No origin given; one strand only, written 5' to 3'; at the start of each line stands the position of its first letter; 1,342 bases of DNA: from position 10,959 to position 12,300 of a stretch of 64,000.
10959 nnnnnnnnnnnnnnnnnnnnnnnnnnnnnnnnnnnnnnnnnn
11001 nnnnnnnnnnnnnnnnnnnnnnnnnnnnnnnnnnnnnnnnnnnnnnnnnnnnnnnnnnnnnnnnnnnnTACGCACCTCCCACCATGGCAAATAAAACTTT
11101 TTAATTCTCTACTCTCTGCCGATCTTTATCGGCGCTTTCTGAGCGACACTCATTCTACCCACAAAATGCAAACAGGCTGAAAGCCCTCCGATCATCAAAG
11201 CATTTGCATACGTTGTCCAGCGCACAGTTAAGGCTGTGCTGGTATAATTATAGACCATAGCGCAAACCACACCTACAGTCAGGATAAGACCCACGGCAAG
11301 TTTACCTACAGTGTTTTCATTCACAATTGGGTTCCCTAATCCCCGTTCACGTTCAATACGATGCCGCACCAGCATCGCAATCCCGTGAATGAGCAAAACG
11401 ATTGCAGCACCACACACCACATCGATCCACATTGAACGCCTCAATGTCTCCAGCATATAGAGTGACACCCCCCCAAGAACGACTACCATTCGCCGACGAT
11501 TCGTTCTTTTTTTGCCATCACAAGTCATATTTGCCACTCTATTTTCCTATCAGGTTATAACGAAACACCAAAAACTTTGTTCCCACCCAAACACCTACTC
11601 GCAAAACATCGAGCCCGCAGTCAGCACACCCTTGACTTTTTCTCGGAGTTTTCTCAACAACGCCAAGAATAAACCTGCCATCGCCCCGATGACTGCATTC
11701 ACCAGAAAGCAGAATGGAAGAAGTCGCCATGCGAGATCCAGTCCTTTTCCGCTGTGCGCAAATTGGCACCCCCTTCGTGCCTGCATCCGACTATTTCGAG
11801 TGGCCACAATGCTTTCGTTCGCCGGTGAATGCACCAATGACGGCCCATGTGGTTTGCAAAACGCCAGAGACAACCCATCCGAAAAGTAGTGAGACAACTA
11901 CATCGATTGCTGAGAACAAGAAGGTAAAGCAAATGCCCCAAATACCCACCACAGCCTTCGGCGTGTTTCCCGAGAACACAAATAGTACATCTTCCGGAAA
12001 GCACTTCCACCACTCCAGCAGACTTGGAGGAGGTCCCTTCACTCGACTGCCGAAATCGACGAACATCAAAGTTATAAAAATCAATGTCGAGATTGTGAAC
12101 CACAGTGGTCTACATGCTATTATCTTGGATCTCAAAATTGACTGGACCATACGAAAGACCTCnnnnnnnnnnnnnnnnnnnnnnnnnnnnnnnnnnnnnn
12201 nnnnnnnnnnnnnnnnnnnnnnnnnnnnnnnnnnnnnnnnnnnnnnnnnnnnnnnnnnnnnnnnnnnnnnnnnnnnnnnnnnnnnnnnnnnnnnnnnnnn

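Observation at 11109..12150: Array of small multi-TM ORFs immediately downstream of the toxin-like gene (candidate immunity genes, one possibly frameshifted)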

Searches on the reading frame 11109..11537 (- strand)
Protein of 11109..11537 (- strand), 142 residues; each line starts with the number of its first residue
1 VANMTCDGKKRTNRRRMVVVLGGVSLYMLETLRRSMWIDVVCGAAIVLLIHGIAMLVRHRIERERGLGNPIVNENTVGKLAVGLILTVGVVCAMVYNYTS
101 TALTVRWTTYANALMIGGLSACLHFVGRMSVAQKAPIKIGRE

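Call 4: search_protein_families(library=pfam, proteins=[window:11112-11537:-], max_evalue=1)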
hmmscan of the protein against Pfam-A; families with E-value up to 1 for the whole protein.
window:11112-11537:- (142 aa): 2 families
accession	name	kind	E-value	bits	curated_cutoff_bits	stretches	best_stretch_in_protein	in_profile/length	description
PF12794.12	MscS_TM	-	0.057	12.7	28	1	12-109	126-231/339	Mechanosensitive ion channel inner membrane domain 1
PF03779.20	SPW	-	0.73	10.8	31.5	0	25-119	16-87/93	SPW repeat domain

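Call 7: find_encoding_contigs(protein=window:11109-11537:-, flank=10000, max_places=10)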
Protein window:11109-11537:- (142 aa): no gene with exactly this product is on record in the collection.

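Call 8: search_protein_families(library=ncbifam, proteins=[window:11112-11537:-], max_evalue=1)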
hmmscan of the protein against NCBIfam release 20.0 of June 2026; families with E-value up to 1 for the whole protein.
window:11112-11537:- (142 aa): 2 families
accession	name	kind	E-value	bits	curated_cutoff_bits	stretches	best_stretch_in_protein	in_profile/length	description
NF011334.0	PRK14750.1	equivalog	0.074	12.9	53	1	36-52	1-17/29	K(+)-transporting ATPase subunit F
NF008438.0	PRK11281.1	equivalog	0.24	9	991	1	13-116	624-727/1113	mechanosensitive channel MscK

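Call 22: find_homologous_proteins(query=window:11112-11537:-, max_evalue=0.01)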
Query window:11112-11537:- (142 aa): 1 proteins with E <= 0.01 among 55 candidates.
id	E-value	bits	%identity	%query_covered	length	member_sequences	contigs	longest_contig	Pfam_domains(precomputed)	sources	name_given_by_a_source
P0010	3.5e-62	226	100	75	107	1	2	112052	-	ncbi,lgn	-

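Call 50: find_related_loci(query=window:11112-11537:-, collection=metagenome_contigs, flank=5000)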
Query window:11112-11537:- (142 aa) in metagenome_contigs; peptide patterns used: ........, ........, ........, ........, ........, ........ (x = any residue, [..] = any of these).
124 stretches matched a pattern, but none encodes a relative of the query by tblastn (E <= 1e-3).

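Call 67: search_protein_families(library=padloc, proteins=[window:11112-11537:-], max_evalue=0.1)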
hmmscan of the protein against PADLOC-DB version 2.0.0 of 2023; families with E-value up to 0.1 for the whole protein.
window:11112-11537:- (142 aa): 0 families

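Call 77: search_solved_structures(query=window:11112-11537:-, max_evalue=1)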
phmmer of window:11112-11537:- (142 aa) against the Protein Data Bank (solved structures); distinct sequences matched with E-value up to 1: 0.

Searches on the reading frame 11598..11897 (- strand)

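Call 4: search_protein_families(library=pfam, proteins=[window:11598-11897:-], max_evalue=1)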
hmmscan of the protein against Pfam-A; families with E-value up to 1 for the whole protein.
window:11598-11897:- (100 aa): 0 families

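Call 8: search_protein_families(library=ncbifam, proteins=[window:11598-11897:-], max_evalue=1)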
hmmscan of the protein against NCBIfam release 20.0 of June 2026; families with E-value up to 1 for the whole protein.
window:11598-11897:- (100 aa): 2 families
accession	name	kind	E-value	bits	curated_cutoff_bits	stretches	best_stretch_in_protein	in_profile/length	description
NF047556.1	blaACA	exception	0.012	14.8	592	1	30-89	40-99/298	ACA family class A beta-lactamase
NF033465.3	PTPA-CTERM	subfamily_domain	0.15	12.3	29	1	73-87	10-24/26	PTPA-CTERM sorting domain-containing protein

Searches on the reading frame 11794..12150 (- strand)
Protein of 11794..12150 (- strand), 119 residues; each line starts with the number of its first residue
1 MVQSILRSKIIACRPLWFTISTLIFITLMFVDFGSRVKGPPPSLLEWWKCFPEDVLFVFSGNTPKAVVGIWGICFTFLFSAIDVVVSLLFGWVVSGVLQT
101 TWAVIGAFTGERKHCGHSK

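Call 4: search_protein_families(library=pfam, proteins=[window:11794-12150:-], max_evalue=1)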
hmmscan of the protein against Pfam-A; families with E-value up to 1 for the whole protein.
window:11794-12150:- (119 aa): 0 families

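Call 8: search_protein_families(library=ncbifam, proteins=[window:11794-12150:-], max_evalue=1)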
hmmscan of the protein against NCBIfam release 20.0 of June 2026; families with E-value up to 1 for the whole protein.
window:11794-12150:- (119 aa): 0 families

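Call 9: find_homologous_proteins(query=window:11794-12150:-, max_evalue=0.01)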
Query window:11794-12150:- (119 aa): 1 proteins with E <= 0.01 among 9 candidates.
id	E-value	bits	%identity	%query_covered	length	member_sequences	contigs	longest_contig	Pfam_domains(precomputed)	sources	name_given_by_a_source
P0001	1.5e-74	266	100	100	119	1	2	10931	-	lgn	-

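Call 49: find_related_loci(query=window:11794-12150:-, collection=metagenome_contigs, flank=5000)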
Query window:11794-12150:- (119 aa) in metagenome_contigs; peptide patterns used: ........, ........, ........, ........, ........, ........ (x = any residue, [..] = any of these).
196 stretches matched a pattern, but none encodes a relative of the query by tblastn (E <= 1e-3).

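Call 67: search_protein_families(library=padloc, proteins=[window:11794-12150:-], max_evalue=0.1)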
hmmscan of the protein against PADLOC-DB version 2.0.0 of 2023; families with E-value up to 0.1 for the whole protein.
window:11794-12150:- (119 aa): 0 families

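Call 68: list_cluster_members(proteins=[window:11794-12150:-, window:11702-12103:-, window:11598-11897:-, window:11598-11786:-, window:11112-11537:-, window:11112-11489:-, window:11112-11432:-, window:10790-11068:-, window:11714-12166:+, window:11512-11886:+])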
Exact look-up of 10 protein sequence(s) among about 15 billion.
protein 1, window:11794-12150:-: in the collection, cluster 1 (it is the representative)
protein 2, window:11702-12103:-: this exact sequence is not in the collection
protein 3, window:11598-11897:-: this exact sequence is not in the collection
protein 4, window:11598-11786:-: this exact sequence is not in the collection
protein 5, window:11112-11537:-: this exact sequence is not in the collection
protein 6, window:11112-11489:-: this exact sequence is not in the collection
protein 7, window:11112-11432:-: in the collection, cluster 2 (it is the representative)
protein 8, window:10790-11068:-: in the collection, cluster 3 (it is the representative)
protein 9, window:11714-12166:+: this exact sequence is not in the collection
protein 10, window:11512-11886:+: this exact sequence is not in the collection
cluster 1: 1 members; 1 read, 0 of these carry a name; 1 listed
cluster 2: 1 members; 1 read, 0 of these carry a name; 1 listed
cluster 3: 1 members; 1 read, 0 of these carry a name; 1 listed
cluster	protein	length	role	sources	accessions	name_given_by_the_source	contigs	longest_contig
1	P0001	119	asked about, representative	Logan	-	-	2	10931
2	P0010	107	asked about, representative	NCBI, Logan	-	-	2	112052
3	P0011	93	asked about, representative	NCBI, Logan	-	-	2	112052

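Call 76: search_solved_structures(query=window:11794-12150:-, max_evalue=1)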
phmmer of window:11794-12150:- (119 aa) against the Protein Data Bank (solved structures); distinct sequences matched with E-value up to 1: 0.
